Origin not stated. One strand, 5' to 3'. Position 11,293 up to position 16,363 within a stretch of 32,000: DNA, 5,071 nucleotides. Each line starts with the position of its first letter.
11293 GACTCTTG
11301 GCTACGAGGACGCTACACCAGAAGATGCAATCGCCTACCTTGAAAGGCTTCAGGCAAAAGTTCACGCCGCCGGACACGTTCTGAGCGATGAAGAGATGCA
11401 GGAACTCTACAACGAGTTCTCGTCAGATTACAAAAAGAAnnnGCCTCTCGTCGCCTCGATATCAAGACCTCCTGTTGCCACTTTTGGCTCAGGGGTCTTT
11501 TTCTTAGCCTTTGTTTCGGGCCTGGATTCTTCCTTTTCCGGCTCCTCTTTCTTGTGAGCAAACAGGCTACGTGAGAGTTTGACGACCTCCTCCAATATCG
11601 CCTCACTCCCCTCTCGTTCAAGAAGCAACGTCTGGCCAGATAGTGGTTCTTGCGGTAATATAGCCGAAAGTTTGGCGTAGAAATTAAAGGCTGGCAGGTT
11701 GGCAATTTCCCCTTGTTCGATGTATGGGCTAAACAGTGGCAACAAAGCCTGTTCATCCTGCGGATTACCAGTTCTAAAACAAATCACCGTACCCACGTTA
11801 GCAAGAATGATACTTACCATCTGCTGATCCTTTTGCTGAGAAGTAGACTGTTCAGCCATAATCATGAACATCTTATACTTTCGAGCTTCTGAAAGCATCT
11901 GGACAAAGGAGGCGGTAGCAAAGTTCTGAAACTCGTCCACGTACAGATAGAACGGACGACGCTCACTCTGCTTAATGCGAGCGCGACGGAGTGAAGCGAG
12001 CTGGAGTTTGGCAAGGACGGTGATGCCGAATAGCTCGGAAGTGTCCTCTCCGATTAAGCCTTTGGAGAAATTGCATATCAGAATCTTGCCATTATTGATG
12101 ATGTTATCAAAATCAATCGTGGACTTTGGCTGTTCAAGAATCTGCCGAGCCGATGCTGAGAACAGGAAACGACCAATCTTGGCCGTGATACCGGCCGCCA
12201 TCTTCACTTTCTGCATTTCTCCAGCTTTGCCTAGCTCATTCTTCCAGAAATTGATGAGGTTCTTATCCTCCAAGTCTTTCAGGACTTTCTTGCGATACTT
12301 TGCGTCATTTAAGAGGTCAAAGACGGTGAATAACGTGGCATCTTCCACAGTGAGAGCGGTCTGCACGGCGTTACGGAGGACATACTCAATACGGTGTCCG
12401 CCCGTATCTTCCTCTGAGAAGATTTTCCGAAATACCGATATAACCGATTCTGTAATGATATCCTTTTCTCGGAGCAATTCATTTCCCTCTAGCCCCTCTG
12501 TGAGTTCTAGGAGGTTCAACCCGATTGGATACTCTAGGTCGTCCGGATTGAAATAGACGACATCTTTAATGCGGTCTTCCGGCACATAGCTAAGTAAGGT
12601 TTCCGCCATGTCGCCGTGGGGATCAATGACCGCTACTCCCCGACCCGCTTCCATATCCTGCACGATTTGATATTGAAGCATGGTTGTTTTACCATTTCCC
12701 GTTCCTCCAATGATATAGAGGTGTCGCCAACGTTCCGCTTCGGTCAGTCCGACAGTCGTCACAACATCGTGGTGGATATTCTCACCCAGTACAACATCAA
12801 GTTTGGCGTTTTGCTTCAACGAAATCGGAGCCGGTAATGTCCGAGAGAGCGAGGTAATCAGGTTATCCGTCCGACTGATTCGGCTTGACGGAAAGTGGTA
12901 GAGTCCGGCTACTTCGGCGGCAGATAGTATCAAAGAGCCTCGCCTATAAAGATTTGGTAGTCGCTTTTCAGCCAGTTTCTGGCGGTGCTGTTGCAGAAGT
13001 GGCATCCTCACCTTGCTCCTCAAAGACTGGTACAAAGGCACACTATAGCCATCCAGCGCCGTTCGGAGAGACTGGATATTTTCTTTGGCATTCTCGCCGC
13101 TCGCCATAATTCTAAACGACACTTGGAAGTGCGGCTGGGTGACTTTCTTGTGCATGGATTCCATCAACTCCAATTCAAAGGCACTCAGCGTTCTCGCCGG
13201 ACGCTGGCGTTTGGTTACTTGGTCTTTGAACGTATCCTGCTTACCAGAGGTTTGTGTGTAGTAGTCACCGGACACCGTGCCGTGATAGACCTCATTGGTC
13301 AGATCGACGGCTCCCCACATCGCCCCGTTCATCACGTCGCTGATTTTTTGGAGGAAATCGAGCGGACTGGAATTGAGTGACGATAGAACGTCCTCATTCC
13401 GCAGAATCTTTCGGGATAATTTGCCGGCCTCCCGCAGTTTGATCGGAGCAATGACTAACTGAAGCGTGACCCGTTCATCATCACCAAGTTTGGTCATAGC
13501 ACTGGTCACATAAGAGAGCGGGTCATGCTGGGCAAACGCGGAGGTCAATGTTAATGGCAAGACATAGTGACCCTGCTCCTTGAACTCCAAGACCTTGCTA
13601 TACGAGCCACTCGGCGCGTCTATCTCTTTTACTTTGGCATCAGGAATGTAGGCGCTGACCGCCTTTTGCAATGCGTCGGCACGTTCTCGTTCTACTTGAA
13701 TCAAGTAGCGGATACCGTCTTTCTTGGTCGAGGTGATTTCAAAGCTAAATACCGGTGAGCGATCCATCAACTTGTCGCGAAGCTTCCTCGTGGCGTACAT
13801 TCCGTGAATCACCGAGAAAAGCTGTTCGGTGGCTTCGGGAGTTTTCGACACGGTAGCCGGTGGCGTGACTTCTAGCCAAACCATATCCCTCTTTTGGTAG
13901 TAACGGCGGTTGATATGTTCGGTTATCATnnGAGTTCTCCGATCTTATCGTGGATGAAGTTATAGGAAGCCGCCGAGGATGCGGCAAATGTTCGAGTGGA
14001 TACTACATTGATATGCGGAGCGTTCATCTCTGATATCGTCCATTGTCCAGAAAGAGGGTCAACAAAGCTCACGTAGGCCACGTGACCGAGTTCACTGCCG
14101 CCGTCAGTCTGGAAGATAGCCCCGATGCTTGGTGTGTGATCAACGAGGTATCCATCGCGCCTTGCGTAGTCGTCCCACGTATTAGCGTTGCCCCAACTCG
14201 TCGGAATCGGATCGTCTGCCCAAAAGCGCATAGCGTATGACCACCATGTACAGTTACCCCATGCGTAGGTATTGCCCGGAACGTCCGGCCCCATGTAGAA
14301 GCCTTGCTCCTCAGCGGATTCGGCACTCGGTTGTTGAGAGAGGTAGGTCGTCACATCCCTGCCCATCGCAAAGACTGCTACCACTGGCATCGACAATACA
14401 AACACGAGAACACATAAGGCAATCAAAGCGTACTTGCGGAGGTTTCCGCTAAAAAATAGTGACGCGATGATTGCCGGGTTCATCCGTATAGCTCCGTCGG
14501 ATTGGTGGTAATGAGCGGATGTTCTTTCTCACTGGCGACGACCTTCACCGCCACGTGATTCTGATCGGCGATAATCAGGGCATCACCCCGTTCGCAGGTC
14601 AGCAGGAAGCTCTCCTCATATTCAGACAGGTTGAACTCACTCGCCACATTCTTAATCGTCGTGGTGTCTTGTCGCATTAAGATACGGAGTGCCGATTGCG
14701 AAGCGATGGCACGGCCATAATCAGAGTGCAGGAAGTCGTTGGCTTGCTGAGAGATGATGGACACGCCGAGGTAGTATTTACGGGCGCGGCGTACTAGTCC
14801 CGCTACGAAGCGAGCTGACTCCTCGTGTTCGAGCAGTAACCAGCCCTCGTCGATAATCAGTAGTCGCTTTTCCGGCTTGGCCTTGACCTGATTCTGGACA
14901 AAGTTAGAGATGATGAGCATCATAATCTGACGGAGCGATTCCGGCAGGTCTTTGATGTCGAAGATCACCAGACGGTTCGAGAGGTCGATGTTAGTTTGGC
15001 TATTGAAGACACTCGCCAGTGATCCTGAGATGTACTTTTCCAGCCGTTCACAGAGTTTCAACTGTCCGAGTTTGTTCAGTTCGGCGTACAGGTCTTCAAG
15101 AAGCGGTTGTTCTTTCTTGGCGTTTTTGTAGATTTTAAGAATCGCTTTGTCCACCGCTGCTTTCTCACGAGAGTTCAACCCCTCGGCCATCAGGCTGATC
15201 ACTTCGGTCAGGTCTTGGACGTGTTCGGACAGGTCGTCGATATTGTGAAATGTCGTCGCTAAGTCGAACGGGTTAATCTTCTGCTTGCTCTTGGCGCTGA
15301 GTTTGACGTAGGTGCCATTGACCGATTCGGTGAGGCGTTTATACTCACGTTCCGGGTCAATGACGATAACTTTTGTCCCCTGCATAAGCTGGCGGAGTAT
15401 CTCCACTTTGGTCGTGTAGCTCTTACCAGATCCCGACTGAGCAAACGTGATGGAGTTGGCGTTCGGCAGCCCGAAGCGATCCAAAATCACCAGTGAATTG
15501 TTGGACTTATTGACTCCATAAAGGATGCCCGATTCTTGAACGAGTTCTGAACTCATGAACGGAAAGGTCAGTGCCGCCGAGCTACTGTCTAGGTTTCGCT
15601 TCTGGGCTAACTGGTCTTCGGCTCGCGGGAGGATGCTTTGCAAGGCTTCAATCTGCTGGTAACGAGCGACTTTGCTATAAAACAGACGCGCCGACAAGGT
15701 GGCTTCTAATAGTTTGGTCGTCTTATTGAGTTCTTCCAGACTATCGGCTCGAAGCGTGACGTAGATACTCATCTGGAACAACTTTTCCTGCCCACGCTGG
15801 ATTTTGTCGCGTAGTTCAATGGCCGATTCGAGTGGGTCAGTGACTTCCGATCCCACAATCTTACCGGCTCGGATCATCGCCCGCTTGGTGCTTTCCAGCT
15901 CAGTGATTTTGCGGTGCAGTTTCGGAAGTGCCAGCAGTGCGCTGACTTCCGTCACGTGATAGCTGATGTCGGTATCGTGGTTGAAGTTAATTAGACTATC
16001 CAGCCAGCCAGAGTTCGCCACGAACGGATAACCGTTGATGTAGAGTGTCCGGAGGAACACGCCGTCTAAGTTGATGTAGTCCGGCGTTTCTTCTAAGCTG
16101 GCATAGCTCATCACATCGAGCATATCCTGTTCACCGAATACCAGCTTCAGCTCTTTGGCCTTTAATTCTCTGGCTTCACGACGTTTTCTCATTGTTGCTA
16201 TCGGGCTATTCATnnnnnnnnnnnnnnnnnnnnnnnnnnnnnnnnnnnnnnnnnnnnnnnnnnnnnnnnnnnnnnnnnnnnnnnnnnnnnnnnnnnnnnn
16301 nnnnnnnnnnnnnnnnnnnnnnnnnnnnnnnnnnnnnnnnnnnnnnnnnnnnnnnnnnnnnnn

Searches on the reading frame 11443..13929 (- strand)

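Call 9: search_protein_families(library=pfam, proteins=[window:11443-13929:-], max_evalue=0.01)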
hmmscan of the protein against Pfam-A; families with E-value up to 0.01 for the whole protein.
window:11443-13929:- (829 aa): 9 families
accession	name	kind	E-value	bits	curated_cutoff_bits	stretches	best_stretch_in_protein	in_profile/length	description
PF10412.15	TrwB_AAD_bind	-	4e-08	33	20.5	1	392-445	6-59/387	Type IV secretion-system coupling protein DNA-binding domain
PF12696.13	TraG-D_C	-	2.5e-06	27.9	22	1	659-724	1-70/126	TraM recognition site of TraD and TraG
PF01935.23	DUF87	-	3.2e-06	27.8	23.2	1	402-623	24-203/220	Helicase HerA, central domain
PF02534.20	T4SS-DNA_transf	-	0.0005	19.5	20.1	0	400-466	43-106/468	Type IV secretory system Conjugative DNA transfer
PF12846.13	AAA_10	-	0.0024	17.4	27.5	0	402-554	22-161/362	AAA-like domain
PF13245.12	AAA_19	-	0.0042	17.7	25.1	0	402-424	12-34/134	AAA domain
PF25199.1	nSTAND_NTPase5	-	0.0047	17.2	34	0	396-440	36-81/145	Novel STAND NTPase 5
PF00580.27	UvrD-helicase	-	0.006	16.7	23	0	537-690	117-245/271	UvrD/REP helicase N-terminal domain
PF01580.24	FtsK_SpoIIIE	-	0.0074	16.2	24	0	374-420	15-58/221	FtsK/SpoIIIE family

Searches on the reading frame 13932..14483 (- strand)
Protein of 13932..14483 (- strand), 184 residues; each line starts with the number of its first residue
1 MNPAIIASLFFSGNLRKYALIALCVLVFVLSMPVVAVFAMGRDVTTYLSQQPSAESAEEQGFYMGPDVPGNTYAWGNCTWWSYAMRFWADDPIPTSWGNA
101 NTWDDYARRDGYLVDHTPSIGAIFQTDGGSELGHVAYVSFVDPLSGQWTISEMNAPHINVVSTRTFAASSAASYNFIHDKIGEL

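Call 10: search_protein_families(library=pfam, proteins=[window:13932-14483:-], max_evalue=0.01)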
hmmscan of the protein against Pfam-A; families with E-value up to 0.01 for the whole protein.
window:13932-14483:- (184 aa): 1 family
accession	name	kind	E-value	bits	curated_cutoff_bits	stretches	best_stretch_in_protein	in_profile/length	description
PF05257.22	CHAP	-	1.5e-16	61.1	26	1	70-154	3-81/81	CHAP domain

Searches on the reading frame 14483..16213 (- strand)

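Call 9: search_protein_families(library=pfam, proteins=[window:14483-16213:-], max_evalue=0.01)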
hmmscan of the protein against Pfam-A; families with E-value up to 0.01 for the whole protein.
window:14483-16213:- (577 aa): 3 families
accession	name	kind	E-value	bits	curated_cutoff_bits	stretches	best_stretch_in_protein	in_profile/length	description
PF19044.6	P-loop_TraG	-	6e-26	91.5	25.8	2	394-544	192-349/413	TraG P-loop domain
PF12846.13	AAA_10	-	6.7e-17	62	27.5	1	252-511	22-303/362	AAA-like domain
PF01935.23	DUF87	-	1.9e-11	44.9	23.2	1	257-436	29-217/220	Helicase HerA, central domain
